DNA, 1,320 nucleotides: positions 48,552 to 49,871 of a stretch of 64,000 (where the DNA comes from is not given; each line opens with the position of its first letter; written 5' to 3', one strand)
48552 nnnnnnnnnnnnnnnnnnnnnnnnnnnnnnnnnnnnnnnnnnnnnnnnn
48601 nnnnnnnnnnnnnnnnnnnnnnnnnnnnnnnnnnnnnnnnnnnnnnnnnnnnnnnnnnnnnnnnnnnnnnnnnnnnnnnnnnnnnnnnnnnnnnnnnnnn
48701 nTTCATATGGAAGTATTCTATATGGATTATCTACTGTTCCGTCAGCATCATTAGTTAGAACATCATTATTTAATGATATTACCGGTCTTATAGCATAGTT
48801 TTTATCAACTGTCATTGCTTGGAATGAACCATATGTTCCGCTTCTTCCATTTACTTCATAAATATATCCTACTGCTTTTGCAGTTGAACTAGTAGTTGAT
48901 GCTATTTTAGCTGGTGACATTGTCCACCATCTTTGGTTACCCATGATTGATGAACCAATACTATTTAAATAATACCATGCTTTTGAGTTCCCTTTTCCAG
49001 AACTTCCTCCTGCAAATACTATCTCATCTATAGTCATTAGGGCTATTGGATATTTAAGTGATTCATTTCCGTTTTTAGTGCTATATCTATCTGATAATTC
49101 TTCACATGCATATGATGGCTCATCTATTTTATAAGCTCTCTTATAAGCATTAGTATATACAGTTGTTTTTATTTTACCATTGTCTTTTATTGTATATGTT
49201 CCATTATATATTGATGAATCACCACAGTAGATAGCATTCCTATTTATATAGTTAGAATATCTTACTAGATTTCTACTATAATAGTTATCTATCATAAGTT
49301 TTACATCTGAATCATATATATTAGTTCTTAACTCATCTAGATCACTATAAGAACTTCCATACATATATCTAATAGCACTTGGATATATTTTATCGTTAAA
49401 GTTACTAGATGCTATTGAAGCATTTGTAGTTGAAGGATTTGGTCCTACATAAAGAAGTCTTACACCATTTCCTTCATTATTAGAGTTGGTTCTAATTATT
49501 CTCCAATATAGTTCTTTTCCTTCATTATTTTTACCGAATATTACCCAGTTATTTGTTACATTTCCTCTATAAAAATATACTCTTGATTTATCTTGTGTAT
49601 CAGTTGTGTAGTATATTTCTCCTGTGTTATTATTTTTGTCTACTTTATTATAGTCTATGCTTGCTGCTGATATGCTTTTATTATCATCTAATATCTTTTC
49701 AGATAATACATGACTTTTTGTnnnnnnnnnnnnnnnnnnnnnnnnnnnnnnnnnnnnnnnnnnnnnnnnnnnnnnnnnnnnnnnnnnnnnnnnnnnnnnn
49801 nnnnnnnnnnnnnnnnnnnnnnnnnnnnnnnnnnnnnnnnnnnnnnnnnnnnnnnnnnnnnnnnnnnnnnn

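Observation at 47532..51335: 1267-aa non-pilin protein built from the same modules, with a TasA/SipW-like N-terminus and a large globular insert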

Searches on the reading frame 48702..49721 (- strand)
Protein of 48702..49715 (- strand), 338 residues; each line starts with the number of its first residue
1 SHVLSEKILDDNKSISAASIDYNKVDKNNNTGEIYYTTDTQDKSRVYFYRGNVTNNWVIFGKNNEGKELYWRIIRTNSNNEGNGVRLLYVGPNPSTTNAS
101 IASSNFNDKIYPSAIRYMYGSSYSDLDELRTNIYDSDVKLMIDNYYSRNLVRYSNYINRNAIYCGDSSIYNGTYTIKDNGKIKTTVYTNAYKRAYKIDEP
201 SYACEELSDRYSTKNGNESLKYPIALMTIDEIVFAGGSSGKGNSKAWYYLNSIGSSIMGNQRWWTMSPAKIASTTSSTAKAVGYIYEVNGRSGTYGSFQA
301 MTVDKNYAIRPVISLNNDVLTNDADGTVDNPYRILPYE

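Call 9: find_homologous_proteins(query=window:48702-49715:-)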
Query seq(338 aa) (338 aa): 505 proteins with E <= 0.001 among 1882 candidates; the best 120 are listed.
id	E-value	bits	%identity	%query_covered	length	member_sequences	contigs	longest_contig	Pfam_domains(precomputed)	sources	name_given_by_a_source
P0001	5.9e-53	198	42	79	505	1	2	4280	-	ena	-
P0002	5.1e-52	195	40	100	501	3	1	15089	-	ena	-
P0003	7.3e-51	191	38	98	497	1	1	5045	-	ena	-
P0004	7.3e-51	191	34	99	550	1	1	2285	-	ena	-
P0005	2.8e-50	190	39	98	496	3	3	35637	-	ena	-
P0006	9.0e-50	188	41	98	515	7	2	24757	PF19789.7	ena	-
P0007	2.3e-49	187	42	89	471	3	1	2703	-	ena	-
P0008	5.2e-49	185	36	98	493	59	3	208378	-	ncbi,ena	-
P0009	2.1e-48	183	37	99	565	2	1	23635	-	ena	-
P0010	2.7e-48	183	37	98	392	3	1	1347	-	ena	-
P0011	3.1e-48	183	40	99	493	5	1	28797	-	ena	-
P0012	4.4e-48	182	37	98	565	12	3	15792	-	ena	-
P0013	4.8e-48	182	37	98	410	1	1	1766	-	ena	-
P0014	1.1e-47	181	39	99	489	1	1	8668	-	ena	-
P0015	1.6e-47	180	41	99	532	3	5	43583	-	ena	-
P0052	6.5e-44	169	38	87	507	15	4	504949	-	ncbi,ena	-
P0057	1.3e-43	168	38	98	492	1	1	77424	PF19789.7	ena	-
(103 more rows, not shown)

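Call 10: search_protein_families(library=pfam, proteins=[window:48702-49715:-], max_evalue=10)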
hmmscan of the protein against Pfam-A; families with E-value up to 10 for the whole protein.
seq(338 aa): 1 family
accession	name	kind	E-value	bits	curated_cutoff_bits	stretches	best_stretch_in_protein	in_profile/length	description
PF13287.12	Fn3_assoc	-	0.066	13.8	23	2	28-41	6-19/59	Fn3 associated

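Call 17: find_encoding_contigs(protein=P0052, flank=10000, max_places=3)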
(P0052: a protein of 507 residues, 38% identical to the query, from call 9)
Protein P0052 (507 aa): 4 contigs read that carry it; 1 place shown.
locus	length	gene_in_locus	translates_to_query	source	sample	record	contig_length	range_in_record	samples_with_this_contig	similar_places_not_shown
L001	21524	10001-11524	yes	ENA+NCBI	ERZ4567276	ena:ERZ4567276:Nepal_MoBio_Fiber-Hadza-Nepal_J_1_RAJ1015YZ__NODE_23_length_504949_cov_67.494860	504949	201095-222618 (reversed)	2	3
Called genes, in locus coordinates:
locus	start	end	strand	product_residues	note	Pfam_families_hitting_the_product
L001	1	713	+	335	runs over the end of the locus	PF01628:HrcA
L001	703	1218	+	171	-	PF01025:GrpE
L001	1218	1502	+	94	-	-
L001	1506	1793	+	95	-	-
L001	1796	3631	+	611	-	PF00012:HSP70, PF06723:MreB_Mbl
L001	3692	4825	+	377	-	PF00226:DnaJ, PF01556:DnaJ_C, PF00684:DnaJ_CXXCXGXG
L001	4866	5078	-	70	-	PF15738:YafQ_toxin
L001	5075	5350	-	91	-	PF04221:RelB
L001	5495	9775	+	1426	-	PF02811:PHP, PF00929:RNase_T, PF07733:DNA_pol3_alpha, PF17657:DNA_pol3_finger, PF14579:HHH_6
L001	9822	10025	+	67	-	-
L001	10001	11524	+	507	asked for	-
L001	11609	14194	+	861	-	PF02739:5_3_exonuc_N, PF01367:5_3_exonuc, PF22619:DNA_polI_exo1, PF00476:DNA_pol_A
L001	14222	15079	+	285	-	PF01545:Cation_efflux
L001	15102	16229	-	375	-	PF05636:HIGH_NTase1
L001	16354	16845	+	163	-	PF02620:YceD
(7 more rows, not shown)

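Call 18: find_encoding_contigs(protein=P0008, flank=10000, max_places=3)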
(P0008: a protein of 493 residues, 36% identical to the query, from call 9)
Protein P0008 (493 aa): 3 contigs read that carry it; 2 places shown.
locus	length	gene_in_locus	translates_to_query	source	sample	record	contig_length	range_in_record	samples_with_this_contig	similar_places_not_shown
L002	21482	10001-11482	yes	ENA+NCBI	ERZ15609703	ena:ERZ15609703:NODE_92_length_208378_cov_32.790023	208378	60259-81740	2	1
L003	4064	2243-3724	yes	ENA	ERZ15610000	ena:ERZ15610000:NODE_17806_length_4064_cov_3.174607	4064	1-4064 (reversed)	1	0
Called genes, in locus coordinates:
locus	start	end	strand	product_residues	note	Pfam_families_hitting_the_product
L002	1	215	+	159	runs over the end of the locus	PF00293:NUDIX, PF14815:NUDIX_4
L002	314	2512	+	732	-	PF01757:Acyl_transf_3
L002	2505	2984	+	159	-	PF02464:CinA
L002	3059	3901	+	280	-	-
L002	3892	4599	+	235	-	-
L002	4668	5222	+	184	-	PF04011:LemA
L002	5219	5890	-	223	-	PF03167:UDG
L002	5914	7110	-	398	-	PF01235:Na_Ala_symp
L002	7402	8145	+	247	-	PF01026:TatD_DNase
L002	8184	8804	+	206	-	PF07486:Hydrolase_2 (weak)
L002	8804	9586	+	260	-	PF00398:RrnaAD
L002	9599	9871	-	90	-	PF01381:HTH_3 (weak)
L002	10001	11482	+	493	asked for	-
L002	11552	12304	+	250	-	PF05582:Peptidase_U57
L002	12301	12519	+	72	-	PF06257:VEG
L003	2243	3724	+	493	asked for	-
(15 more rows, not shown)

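Call 36: find_related_loci(query=A3, collection=genome_contigs, flank=10000)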
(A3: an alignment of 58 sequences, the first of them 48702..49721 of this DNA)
Query A3 (340 aa) in genome_contigs; peptide patterns used: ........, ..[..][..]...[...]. (x = any residue, [..] = any of these).
335 stretches matched a pattern; 321 encode a relative of the query (tblastn E <= 1e-3); the best 80 are kept; 77 distinct loci.
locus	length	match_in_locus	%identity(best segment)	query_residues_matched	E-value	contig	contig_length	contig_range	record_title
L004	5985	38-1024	41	5-336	2e-63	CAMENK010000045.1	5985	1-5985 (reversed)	MAG: uncultured Firmicutes bacterium isolate SRR15057922_bin.23_metaWRAP_v1.3_MAG genome assembly, contig: ERZ10407413.5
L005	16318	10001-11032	40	8-336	8e-61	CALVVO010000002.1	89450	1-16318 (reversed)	MAG: uncultured Bacilli bacterium isolate BRZ_DA__bin2 genome assembly, contig: BRZ_DA__NODE_389_length_89450_cov_6.7018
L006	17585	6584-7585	41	2-336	5e-60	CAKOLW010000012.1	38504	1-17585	MAG: uncultured Bacilli bacterium isolate REFINED_METABAT215_TOP10_CONTIGS_1500_ASSEMBLY_K77_MERGED__Hadza_MoBio_hadza-E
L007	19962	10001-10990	40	2-336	2e-58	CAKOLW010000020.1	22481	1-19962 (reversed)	MAG: uncultured Bacilli bacterium isolate REFINED_METABAT215_TOP10_CONTIGS_1500_ASSEMBLY_K77_MERGED__Hadza_MoBio_hadza-E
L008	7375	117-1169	37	2-336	1e-57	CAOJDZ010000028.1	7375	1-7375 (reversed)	MAG TPA_asm: uncultured Clostridia bacterium isolate SRR15604485_bin.17_metawrap_v1.3_MAG genome assembly, contig: NODE.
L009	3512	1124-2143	39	6-336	5e-58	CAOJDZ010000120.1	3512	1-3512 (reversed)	MAG TPA_asm: uncultured Clostridia bacterium isolate SRR15604485_bin.17_metawrap_v1.3_MAG genome assembly, contig: NODE.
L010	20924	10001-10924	40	4-336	2e-57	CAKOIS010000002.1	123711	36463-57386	MAG: uncultured Bacilli bacterium isolate REFINED_METABAT215_TOP10_CONTIGS_1500_ASSEMBLY_K77_MERGED__Hadza_MoBio_hadza-A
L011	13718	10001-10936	37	9-338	2e-55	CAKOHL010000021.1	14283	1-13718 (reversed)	MAG: uncultured Bacilli bacterium isolate REFINED_METABAT215_TOP10_CONTIGS_1500_ASSEMBLY_K77_MERGED__Hadza_MoBio_C-REDO_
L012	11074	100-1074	38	2-336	1e-55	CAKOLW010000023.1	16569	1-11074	MAG: uncultured Bacilli bacterium isolate REFINED_METABAT215_TOP10_CONTIGS_1500_ASSEMBLY_K77_MERGED__Hadza_MoBio_hadza-E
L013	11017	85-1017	40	5-336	3e-55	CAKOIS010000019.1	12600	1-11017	MAG: uncultured Bacilli bacterium isolate REFINED_METABAT215_TOP10_CONTIGS_1500_ASSEMBLY_K77_MERGED__Hadza_MoBio_hadza-A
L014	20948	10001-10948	37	9-338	3e-55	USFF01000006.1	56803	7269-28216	uncultured Tenericutes bacterium isolate UMGS1658 genome assembly, contig: NODE_139_length_56803_cov_28.313967, whole ge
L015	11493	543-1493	37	2-337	6e-55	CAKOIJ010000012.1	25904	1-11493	MAG: uncultured Bacilli bacterium isolate REFINED_METABAT215_TOP10_CONTIGS_1500_ASSEMBLY_K77_MERGED__Nepal_MoBio_Fiber-H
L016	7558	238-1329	34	5-336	4e-54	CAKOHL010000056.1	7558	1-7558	MAG: uncultured Bacilli bacterium isolate REFINED_METABAT215_TOP10_CONTIGS_1500_ASSEMBLY_K77_MERGED__Hadza_MoBio_C-REDO_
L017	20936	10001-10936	39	10-336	2e-54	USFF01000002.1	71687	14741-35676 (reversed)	uncultured Tenericutes bacterium isolate UMGS1658 genome assembly, contig: NODE_85_length_71687_cov_24.277460, whole gen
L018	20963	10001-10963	41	6-334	2e-54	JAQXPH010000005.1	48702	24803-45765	MAG: bacterium isolate SUG1400 k141_7264977, whole genome shotgun sequence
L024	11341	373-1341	38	2-336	1e-53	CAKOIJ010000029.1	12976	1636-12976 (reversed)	MAG: uncultured Bacilli bacterium isolate REFINED_METABAT215_TOP10_CONTIGS_1500_ASSEMBLY_K77_MERGED__Nepal_MoBio_Fiber-H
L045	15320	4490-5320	40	42-340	7e-52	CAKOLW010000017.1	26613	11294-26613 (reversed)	MAG: uncultured Bacilli bacterium isolate REFINED_METABAT215_TOP10_CONTIGS_1500_ASSEMBLY_K77_MERGED__Hadza_MoBio_hadza-E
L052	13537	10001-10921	37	31-337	4e-51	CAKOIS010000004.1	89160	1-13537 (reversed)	MAG: uncultured Bacilli bacterium isolate REFINED_METABAT215_TOP10_CONTIGS_1500_ASSEMBLY_K77_MERGED__Hadza_MoBio_hadza-A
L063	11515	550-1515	35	6-336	4e-50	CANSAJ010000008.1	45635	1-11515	MAG TPA_asm: uncultured Firmicutes bacterium isolate SRR15510223_bin.34_metawrap_v1.3_MAG genome assembly, contig: NODE.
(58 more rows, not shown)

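Call 38: predict_structure(alignment_id=A3)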
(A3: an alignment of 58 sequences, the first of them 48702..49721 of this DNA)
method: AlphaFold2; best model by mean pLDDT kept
length: 340 residues; sequences in the alignment: 58
mean_pLDDT: 90.6   pTM: 0.92
mean pLDDT of the five models: 90.6, 90.5, 89.9, 89.6, 89.1
residues with pLDDT >= 90: 230; 70-90: 95; 50-70: 15; < 50: 0
segments of 3 or more residues with pLDDT < 50: none
pLDDT, mean of each block of 10 residues (from residue 1): 89 90 84 94 91 96 96 94 81 97 94 80 86 91 97 95 90 86 87 87 88 79 95 94 88 94 96 85 90 86 95 96 96 91
secondary structure, 60 per line:
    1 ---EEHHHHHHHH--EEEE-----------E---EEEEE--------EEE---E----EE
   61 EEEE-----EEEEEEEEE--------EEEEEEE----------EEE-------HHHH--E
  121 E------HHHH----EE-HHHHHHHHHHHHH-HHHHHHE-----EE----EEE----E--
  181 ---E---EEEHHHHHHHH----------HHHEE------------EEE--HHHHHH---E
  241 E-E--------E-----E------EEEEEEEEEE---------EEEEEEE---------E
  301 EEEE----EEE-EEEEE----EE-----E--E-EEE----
elements in order: H6-13 E16-19 E35-39 E48-50 E59-64 E70-78 E87-93 E104-106 H114-117 H128-131 H139-151 H153-158 E171-173 E188-190 H191-198 E226-228 H231-236 E265-274 E284-290 E300-304 E309-311 E313-317 E334-336

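Call 40: fold_search(model_id=the predicted structure, library=pdb)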
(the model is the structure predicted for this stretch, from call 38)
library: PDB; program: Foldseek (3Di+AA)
matches with E <= 10: 97; with E <= 0.001: 0
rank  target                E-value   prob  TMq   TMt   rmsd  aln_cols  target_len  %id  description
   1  1egg_A                9.6e-01  0.21  0.11  0.28   6.8        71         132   13  STRUCTURE OF A C-TYPE CARBOHYDRATE-RECOGNITION DOMAIN (CRD-4) FROM THE MACROPHAGE MANNOSE RECEPTOR (released 2000-08-30)
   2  1egi_A                1.0e+00  0.13  0.11  0.25   6.9        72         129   11  STRUCTURE OF A C-TYPE CARBOHYDRATE-RECOGNITION DOMAIN (CRD-4) FROM THE MACROPHAGE MANNOSE RECEPTOR (released 2000-08-30)
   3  7qca_SI0              1.0e+00  0.03  0.09  0.16  11.5        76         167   14  Spraguea lophii ribosome (released 2022-11-30)
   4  6x44_B                1.3e+00  0.01  0.11  0.11  17.8       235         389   11  High Resolution Crystal Structure Analysis of SERA5 proenzyme from plasmodium falciparum (released 2020-10-07)
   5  1uos_B                1.4e+00  0.16  0.11  0.29   5.7        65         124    3  The Crystal Structure of the Snake Venom Toxin Convulxin (released 2003-10-14)
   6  6x44_A                1.4e+00  0.04  0.11  0.10  10.8       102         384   10  High Resolution Crystal Structure Analysis of SERA5 proenzyme from plasmodium falciparum (released 2020-10-07)
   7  8ogj_J                1.8e+00  0.02  0.09  0.15  10.9        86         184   17  Structure of Candida albicans 80S ribosome in complex with mefloquine (released 2024-10-02)
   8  7ucj_II               2.0e+00  0.02  0.10  0.14  11.4        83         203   18  Mammalian 80S translation initiation complex with mRNA and Harringtonine (released 2022-06-01)
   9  4kul                  2.4e+00  0.07  0.10  0.16   7.3        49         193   14  Crystal structure of N-terminal acetylated yeast Sir3 BAH domain V83P mutant (released 2013-08-07)
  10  1m4z_A                2.6e+00  0.06  0.10  0.16   6.4        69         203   19  Crystal structure of the N-terminal BAH domain of Orc1p (released 2002-09-11)
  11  9hye_B                2.9e+00  0.10  0.10  0.24   6.0        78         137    6  Structure of the Mus musclus Langerin carbohydrate recognition domain with depleted Calcium (released 2025-11-19)
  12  8wki_r                2.9e+00  0.00  0.04  0.05  16.1        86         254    9  Cryo-EM structure of the distal rod-hook within the flagellar motor-hook complex in the CW state. (released 2024-09-04)
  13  1iz6_C                3.1e+00  0.02  0.08  0.17   8.5        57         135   10  Crystal Structure of Translation Initiation Factor 5A from Pyrococcus Horikoshii (released 2003-01-28)
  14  6e7d_U                3.5e+00  0.05  0.09  0.23   6.6        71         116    7  Structure of the inhibitory NKR-P1B receptor bound to the host-encoded ligand, Clr-b (released 2018-10-24)
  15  2fvu_B                3.5e+00  0.05  0.09  0.15   5.3        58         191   12  Structure of the yeast Sir3 BAH domain (released 2006-09-05)
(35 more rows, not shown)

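Call 41: search_protein_families(library=pfam, alignment_id=A3, max_evalue=0.01)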
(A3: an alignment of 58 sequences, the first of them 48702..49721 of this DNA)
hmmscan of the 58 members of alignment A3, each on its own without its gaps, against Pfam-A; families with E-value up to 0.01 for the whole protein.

A. member 1, window:48702-49721:- (340 aa): 0 families

B. families by the number of members that match (of 58 scanned): 6 families
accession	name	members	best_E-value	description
PF19789.6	DUF6273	7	3.8e-05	Domain of unknown function (DUF6273)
PF07963.17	N_methyl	4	4.7e-06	Prokaryotic N-terminal methylation motif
PF12389.13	Peptidase_M73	3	0.00084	Camelysin metallo-endopeptidase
PF17048.11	Ceramidse_alk_C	1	0.0031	Neutral/alkaline non-lysosomal ceramidase, C-terminal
PF09307.15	MHC2-interact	1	0.0059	CLIP, MHC2 interacting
PF18998.6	Flg_new_2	1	0.0067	Divergent InlB B-repeat domain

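Call 51: search_protein_families(library=ncbifam, proteins=[L052:8461-8913:+, L052:9011-10939:+], max_evalue=0.1)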
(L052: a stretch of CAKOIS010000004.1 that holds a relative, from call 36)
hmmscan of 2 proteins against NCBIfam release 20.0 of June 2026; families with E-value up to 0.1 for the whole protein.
L052:8461-8913:+ (151 aa): 0 families

L052:9011-10939:+ (643 aa): 0 families

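Call 70: fold_search(model_id=the predicted structure, library=viral)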
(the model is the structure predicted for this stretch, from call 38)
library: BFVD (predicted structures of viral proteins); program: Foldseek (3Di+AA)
matches with E <= 10: 105; with E <= 0.001: 7
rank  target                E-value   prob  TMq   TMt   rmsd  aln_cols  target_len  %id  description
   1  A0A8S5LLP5            1.1e-05  1.00  0.35  0.18  11.1       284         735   16  Interferon alpha/beta receptor 1, Interferon I interferon signaling complex [Siphoviridae sp. ctvok7]
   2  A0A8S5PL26            3.4e-05  1.00  0.36  0.26  13.2       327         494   16  DUF6273 domain-containing protein [Siphoviridae sp. ctOSJ35]
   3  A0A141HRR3            5.8e-05  0.99  0.32  0.10  11.9       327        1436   11  (no name in the UniProt tables at hand)
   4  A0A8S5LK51            1.3e-04  1.00  0.42  0.38   6.0       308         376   12  DUF6273 domain-containing protein [Siphoviridae sp. ctnhN1]
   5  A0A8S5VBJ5            4.1e-04  0.99  0.32  0.40  12.1       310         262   15  ATP-binding sugar transporter [Myoviridae sp. ctbEa13]
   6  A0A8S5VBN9            6.7e-04  1.00  0.36  0.37   9.8       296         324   14  DUF6273 domain-containing protein [Myoviridae sp. ctbEa13]
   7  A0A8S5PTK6            9.6e-04  0.96  0.28  0.23  10.1       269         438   12  Uncharacterized protein [Myoviridae sp. ctzS633]
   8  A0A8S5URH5            1.4e-03  0.84  0.24  0.25  11.8       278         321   12  Uncharacterized protein [Myoviridae sp. ctsIb3]
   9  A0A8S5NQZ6            2.4e-03  0.91  0.30  0.19  11.1       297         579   14  Tail sheath protein [Myoviridae sp. ctj3P51]
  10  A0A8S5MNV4            2.6e-03  0.99  0.35  0.54   9.7       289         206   13  DUF6273 domain-containing protein [Myoviridae sp. ctI7W9]
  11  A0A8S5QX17            2.6e-03  0.80  0.28  0.18  13.3       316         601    8  Concanavalin A-like lectin/glucanase superfamily protein [Siphoviridae sp. ctcuE16]
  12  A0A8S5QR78            3.1e-03  0.72  0.27  0.32  14.8       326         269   10  Uncharacterized protein [Siphoviridae sp. ctE6L85]
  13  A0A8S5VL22            7.7e-03  0.93  0.35  0.18   9.6       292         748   11  (no name in the UniProt tables at hand)
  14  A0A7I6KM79            8.2e-03  0.66  0.27  0.31   9.7       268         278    9  (no name in the UniProt tables at hand)
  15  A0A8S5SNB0            9.8e-03  0.98  0.30  0.57   8.1       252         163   10  DUF6273 domain-containing protein [Siphoviridae sp. ctCb814]
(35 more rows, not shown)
